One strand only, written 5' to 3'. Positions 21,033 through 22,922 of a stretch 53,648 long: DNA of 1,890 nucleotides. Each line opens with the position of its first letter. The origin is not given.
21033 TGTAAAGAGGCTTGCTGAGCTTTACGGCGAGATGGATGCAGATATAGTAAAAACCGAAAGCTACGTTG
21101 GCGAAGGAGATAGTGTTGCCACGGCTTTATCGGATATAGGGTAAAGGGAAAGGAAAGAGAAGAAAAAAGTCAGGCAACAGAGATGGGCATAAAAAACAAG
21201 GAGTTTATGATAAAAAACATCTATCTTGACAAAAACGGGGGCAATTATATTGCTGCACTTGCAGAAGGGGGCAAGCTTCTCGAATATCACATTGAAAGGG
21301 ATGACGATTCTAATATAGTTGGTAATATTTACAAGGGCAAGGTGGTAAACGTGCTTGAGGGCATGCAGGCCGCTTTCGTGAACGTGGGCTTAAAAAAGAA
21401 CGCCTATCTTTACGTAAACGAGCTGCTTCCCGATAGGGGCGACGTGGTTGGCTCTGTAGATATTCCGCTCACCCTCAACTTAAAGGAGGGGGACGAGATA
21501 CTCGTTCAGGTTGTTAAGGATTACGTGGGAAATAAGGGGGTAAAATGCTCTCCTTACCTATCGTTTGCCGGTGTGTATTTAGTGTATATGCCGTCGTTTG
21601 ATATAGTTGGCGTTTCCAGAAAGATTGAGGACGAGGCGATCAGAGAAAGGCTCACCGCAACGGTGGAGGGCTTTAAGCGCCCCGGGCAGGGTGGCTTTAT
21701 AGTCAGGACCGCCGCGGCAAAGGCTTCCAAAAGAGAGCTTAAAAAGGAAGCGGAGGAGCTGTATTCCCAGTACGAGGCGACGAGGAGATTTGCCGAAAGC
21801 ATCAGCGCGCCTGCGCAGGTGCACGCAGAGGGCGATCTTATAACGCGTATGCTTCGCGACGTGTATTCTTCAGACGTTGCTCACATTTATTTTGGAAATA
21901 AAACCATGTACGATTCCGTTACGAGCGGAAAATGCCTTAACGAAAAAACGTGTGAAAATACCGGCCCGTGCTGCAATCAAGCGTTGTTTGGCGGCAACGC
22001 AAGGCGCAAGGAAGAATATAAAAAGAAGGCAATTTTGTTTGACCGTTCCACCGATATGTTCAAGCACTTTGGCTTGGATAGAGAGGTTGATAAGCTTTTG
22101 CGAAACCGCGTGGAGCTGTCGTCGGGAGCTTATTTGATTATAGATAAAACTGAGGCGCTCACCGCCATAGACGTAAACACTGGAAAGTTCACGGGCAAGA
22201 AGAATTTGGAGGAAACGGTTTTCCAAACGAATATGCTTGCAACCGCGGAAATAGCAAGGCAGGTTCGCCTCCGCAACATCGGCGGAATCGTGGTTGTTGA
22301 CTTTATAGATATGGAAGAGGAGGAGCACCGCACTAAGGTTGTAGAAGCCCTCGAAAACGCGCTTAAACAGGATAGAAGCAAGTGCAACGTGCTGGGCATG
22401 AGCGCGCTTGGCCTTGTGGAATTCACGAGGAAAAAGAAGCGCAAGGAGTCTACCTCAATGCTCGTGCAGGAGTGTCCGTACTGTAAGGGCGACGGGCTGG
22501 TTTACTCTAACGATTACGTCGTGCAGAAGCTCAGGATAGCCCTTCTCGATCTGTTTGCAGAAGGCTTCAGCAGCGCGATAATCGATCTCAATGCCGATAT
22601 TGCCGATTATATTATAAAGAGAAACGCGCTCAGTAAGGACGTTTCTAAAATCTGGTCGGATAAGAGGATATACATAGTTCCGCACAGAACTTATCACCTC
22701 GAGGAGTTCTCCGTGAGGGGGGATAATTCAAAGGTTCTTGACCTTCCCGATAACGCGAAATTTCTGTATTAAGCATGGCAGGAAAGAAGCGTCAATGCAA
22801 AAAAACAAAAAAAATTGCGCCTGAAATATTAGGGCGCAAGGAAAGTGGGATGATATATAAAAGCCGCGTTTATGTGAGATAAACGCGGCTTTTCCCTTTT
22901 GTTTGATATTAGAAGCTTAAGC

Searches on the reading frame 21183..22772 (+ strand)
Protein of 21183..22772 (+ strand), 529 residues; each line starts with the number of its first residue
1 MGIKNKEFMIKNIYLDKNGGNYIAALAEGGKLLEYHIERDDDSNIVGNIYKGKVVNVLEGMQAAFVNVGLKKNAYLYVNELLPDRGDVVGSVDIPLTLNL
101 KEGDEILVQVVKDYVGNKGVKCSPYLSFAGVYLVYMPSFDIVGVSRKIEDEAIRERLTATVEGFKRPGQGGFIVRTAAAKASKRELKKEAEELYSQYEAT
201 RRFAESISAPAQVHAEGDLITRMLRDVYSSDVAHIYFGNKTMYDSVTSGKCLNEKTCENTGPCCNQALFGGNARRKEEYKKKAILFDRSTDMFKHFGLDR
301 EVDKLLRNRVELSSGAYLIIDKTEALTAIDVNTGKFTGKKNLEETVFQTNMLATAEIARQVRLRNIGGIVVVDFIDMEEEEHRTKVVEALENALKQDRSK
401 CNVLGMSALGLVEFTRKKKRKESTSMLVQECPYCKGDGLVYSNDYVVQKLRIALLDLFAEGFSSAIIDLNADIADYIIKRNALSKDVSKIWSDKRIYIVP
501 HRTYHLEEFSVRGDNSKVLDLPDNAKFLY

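Call 36: search_protein_families(library=pfam, proteins=[window:21183-22772:+], max_evalue=0.001)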
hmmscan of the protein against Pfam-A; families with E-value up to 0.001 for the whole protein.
window:21183-22772:+ (529 aa): 1 family
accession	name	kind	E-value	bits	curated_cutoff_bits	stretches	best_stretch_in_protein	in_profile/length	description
PF10150.14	RNase_E_G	-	2.4e-89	299.8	25.5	1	127-418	1-269/270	Ribonuclease E/G family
